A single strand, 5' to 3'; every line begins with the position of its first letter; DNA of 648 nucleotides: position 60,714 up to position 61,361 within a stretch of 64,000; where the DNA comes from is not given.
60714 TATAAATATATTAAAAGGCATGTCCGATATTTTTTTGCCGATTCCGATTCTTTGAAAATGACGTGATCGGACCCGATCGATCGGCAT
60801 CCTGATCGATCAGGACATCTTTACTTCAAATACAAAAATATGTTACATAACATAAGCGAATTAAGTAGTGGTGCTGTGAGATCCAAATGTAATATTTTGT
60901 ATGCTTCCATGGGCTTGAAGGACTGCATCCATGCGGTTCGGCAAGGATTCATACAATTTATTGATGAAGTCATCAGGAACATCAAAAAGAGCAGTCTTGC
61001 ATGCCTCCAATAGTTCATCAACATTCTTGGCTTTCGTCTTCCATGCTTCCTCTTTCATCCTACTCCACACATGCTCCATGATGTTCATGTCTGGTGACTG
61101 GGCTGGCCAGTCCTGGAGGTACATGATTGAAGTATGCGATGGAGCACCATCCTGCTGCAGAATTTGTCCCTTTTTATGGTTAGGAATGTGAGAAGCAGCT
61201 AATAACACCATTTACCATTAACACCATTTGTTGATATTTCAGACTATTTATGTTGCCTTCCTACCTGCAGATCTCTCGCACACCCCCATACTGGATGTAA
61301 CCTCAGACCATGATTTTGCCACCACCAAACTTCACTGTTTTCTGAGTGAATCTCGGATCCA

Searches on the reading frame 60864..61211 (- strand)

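Call 61: search_protein_families(library=pfam, proteins=[window:60864-61211:-], max_evalue=0.01)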
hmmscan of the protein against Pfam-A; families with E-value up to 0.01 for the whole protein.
window:60864-61211:- (116 aa): 1 family
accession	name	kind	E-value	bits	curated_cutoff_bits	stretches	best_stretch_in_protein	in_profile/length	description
PF13358.12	DDE_3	-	3.3e-06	27.5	28.6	1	28-67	108-145/146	DDE superfamily endonuclease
